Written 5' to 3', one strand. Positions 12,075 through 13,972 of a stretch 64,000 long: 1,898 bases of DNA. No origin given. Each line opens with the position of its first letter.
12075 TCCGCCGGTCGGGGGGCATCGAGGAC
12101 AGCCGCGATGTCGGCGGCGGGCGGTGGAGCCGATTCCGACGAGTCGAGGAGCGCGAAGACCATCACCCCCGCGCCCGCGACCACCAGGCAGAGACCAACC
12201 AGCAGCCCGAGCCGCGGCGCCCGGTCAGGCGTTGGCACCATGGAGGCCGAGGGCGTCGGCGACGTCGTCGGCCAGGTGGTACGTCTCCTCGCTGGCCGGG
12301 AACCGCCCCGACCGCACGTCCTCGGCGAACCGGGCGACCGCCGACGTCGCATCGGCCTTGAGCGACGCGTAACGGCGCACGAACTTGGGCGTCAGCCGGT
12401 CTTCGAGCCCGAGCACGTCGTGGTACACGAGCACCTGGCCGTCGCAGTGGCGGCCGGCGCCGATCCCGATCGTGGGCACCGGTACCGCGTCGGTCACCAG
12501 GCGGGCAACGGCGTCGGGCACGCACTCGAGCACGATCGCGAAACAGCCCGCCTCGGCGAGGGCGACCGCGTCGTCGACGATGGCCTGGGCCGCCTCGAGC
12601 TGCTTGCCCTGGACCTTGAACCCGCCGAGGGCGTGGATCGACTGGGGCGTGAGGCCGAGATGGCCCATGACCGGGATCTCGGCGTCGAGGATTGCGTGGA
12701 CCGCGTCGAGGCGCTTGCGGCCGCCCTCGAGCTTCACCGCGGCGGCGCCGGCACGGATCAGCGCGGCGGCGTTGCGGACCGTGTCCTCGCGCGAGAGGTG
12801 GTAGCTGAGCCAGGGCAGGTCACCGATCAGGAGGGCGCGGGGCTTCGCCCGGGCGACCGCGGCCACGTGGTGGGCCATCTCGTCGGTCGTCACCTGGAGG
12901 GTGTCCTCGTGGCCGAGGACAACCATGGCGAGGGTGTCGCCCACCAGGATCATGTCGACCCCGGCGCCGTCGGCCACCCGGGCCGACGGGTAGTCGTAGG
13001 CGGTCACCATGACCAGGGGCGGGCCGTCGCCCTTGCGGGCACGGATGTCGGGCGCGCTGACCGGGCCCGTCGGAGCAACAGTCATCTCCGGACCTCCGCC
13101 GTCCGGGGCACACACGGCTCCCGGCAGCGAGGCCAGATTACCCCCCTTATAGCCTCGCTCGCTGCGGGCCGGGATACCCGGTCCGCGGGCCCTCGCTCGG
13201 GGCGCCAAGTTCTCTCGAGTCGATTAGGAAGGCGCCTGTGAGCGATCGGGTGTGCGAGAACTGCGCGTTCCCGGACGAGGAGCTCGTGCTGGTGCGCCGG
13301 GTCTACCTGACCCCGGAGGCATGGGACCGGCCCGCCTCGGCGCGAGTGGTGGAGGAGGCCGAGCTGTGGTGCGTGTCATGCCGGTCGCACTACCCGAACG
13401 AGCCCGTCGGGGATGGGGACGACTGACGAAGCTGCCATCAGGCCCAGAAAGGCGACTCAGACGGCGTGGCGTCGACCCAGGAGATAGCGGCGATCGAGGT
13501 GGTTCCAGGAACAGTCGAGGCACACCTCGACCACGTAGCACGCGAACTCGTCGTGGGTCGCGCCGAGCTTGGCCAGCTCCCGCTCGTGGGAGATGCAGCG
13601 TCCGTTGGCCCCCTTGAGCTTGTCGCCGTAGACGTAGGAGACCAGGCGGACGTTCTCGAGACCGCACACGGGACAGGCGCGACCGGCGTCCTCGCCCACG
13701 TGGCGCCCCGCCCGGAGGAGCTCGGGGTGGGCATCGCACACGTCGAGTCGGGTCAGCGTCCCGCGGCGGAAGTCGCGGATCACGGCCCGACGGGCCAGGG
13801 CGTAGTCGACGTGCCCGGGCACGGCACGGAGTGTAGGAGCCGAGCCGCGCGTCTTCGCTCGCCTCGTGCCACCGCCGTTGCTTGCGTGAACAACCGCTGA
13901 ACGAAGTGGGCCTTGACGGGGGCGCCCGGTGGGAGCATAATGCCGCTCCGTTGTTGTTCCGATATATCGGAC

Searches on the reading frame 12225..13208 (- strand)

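Call 60: search_protein_families(library=pfam, proteins=[window:12225-13208:-], max_evalue=0.00001)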
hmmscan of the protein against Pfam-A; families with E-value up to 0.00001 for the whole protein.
window:12225-13208:- (327 aa): 2 families
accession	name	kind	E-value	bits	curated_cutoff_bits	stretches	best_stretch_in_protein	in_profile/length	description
PF02548.21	Pantoate_transf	-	3.8e-109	364.5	28.7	1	51-305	3-258/259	Ketopantoate hydroxymethyltransferase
PF13714.12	PEP_mutase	-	1.5e-09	38.2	31.5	1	60-165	6-109/240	Phosphoenolpyruvate phosphomutase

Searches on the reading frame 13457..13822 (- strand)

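Call 60: search_protein_families(library=pfam, proteins=[window:13457-13822:-], max_evalue=0.00001)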
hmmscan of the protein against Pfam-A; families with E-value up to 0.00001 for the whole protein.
window:13457-13822:- (121 aa): 1 family
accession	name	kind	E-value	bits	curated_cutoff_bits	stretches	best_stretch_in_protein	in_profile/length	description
PF17249.8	DUF5318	-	6.1e-39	133.2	31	1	5-119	8-121/131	Family of unknown function (DUF5318)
